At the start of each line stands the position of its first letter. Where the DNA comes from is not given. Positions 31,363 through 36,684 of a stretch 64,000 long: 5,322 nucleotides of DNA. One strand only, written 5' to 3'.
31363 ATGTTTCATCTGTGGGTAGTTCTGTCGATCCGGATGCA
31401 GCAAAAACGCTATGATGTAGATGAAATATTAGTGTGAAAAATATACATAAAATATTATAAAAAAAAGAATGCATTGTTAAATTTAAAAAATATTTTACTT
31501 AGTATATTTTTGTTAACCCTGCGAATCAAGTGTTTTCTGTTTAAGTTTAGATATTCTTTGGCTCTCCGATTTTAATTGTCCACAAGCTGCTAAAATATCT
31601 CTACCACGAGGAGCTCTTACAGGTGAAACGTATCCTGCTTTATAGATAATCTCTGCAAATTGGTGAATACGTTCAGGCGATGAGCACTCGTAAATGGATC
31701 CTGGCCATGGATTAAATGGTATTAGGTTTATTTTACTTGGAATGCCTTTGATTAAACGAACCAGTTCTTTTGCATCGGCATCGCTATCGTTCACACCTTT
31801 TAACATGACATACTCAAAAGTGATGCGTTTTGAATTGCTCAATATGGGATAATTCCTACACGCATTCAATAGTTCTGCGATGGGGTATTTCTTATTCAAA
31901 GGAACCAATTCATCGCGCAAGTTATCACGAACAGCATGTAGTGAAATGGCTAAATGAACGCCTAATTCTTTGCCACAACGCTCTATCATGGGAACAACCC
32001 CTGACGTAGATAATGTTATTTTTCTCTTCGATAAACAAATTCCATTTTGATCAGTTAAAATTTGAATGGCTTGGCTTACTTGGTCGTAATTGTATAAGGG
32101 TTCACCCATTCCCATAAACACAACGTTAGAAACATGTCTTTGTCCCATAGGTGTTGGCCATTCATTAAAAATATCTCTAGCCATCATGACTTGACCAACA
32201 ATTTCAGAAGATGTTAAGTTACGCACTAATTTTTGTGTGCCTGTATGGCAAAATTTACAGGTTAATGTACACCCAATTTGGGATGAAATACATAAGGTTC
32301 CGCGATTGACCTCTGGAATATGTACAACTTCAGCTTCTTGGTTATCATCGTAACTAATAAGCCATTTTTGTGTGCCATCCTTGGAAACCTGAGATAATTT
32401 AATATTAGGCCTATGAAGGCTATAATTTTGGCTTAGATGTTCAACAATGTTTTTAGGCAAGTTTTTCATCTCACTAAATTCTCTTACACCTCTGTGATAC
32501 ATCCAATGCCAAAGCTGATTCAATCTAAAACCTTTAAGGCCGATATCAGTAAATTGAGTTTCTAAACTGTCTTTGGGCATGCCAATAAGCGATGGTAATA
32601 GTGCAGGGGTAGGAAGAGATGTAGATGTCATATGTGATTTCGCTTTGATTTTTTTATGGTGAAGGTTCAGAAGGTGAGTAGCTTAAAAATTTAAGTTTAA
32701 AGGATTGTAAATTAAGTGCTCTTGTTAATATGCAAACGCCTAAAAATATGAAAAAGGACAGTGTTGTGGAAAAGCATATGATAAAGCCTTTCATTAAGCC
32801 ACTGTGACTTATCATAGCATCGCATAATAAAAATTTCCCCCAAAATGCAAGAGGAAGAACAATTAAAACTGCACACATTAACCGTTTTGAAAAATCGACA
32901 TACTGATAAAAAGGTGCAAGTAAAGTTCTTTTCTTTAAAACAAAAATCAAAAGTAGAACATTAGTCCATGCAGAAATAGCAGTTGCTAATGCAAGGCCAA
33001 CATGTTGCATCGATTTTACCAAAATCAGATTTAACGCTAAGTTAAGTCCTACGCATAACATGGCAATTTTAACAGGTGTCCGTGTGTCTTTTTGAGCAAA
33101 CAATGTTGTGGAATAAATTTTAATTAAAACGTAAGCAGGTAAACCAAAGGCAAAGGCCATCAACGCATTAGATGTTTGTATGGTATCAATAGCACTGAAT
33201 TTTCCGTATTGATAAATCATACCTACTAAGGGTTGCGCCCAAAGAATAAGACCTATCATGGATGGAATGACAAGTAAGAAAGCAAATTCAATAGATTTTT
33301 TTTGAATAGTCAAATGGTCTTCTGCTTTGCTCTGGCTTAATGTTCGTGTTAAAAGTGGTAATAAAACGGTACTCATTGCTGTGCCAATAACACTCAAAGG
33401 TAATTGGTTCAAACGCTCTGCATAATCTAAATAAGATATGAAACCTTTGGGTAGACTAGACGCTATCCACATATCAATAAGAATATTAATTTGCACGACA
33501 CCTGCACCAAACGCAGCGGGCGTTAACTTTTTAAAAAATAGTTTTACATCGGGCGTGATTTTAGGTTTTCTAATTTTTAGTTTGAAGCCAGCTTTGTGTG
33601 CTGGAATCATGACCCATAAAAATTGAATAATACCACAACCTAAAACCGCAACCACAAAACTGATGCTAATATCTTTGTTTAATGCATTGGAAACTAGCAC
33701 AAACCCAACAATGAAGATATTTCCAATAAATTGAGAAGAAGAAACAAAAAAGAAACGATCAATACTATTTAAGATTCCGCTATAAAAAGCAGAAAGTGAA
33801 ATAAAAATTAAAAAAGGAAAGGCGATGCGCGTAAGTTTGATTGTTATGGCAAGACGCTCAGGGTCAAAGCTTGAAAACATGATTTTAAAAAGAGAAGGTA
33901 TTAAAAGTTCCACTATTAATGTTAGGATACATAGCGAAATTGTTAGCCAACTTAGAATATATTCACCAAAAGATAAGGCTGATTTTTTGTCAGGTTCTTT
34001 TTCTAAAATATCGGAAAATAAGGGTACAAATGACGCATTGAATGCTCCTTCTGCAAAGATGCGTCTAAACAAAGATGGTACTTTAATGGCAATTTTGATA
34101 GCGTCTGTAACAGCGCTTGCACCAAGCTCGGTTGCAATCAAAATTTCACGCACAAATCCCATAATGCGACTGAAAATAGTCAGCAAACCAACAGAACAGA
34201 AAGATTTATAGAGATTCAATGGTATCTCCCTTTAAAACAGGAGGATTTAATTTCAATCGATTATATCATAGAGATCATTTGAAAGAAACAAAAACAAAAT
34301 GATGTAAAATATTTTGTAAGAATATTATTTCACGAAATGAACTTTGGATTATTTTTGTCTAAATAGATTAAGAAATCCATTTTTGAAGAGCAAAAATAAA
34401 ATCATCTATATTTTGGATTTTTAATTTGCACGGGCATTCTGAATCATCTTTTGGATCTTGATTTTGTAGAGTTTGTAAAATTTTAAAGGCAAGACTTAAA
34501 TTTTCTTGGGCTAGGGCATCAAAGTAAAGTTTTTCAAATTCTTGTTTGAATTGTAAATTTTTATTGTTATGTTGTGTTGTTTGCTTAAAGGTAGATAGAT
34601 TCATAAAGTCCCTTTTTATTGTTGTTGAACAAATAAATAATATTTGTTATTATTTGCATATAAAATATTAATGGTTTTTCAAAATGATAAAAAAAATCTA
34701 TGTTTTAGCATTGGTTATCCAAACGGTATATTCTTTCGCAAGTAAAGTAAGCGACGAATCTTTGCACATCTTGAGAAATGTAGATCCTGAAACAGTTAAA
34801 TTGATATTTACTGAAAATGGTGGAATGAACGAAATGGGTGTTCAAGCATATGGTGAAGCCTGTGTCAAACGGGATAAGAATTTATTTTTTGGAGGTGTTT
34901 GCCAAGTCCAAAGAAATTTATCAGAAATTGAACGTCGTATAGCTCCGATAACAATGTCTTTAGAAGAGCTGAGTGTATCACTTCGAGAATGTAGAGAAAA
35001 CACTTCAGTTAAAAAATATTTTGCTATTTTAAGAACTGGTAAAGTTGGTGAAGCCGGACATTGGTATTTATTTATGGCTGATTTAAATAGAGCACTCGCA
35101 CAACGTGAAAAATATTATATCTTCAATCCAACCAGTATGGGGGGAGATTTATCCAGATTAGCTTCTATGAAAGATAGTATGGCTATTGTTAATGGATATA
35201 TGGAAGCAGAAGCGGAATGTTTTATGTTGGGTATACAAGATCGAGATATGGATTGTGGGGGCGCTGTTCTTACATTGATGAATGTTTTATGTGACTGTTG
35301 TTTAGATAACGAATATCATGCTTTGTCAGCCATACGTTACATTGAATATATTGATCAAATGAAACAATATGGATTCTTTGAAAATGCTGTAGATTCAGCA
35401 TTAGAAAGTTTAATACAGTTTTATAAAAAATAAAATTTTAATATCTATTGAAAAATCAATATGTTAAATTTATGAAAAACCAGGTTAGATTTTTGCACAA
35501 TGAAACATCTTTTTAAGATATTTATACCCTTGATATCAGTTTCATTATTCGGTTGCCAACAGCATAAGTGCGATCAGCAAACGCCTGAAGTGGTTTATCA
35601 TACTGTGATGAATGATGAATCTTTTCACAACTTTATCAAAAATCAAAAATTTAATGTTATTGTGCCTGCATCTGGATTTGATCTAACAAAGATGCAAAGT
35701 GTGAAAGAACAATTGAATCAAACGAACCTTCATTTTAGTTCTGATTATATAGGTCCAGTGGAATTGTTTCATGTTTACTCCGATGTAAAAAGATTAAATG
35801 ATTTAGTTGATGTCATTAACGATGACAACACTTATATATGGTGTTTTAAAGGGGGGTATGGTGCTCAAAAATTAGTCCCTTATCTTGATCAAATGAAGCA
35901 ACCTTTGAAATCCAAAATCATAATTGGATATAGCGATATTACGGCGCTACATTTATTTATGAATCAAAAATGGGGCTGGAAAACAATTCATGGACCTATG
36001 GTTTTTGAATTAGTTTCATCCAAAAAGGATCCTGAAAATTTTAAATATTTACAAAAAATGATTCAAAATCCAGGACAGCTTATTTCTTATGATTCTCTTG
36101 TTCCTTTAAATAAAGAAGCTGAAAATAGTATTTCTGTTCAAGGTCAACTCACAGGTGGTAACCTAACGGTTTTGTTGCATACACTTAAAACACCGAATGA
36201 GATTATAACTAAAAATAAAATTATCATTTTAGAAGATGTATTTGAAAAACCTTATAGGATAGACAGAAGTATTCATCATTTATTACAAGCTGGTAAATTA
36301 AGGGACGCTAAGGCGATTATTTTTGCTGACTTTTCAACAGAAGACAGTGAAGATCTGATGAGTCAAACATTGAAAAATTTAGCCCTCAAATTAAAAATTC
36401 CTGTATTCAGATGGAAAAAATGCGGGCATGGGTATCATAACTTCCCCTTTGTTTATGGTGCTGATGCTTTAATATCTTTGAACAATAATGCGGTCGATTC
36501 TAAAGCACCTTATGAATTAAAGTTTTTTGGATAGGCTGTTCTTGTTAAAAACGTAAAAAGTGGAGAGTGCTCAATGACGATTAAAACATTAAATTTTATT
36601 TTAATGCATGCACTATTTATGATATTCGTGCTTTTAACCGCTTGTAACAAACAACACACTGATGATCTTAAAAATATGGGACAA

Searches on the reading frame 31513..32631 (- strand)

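Call 6: search_protein_families(library=pfam, proteins=[window:31513-32631:-], max_evalue=0.001)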
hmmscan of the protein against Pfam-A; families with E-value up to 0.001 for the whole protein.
window:31513-32631:- (372 aa): 2 families
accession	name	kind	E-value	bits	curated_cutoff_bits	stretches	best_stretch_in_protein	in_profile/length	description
PF21016.3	RlmN_N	-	7.3e-14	51.7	24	1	15-69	3-57/60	Ribosomal RNA large subunit methyltransferase N-terminal domain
PF04055.27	Radical_SAM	-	8.4e-14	52.5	29.5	1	116-287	2-162/166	Radical SAM superfamily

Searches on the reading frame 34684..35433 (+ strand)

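Call 4: search_protein_families(library=pfam, proteins=[window:34684-35433:+], max_evalue=1)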
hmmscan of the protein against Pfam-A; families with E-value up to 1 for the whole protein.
window:34684-35433:+ (249 aa): 1 family
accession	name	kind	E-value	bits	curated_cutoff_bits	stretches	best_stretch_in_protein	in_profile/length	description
PF10440.15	WIYLD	-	0.17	12.1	27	1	223-248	12-37/61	Ubiquitin-binding WIYLD domain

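Call 39: search_protein_families(library=ncbifam, proteins=[window:34684-35433:+], max_evalue=1)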
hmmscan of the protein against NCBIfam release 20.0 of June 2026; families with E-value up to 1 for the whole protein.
window:34684-35433:+ (249 aa): 0 families

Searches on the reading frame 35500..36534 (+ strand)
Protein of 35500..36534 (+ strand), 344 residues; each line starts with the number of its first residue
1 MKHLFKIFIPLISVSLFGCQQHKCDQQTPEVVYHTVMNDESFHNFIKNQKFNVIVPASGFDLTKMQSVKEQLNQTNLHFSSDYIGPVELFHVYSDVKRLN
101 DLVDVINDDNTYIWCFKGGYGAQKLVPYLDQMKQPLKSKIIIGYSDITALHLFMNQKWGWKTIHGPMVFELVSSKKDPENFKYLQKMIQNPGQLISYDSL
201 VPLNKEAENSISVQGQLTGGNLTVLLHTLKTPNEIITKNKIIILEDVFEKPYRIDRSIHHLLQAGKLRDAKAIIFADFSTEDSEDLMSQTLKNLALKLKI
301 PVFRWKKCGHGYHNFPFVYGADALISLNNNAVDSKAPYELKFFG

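Call 4: search_protein_families(library=pfam, proteins=[window:35500-36534:+], max_evalue=1)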
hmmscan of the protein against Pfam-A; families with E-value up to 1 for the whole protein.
window:35500-36534:+ (344 aa): 4 families
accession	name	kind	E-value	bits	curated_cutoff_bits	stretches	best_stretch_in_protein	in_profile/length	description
PF17676.7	Peptidase_S66C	-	1.7e-26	93.6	23.7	1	214-323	1-118/120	LD-carboxypeptidase C-terminal domain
PF02016.21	Peptidase_S66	-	2.6e-21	76.5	25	1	53-165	3-121/121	LD-carboxypeptidase N-terminal domain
PF24818.1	PH_TRF2_HOY1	-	0.063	13.6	24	1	120-156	28-62/119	TRF2/HOY1 PH-like domain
PF03876.22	SHS2_Rpb7-N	-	0.091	13.3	24.8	1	171-204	15-48/57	SHS2 domain found in N terminus of Rpb7p/Rpc25p/MJ0397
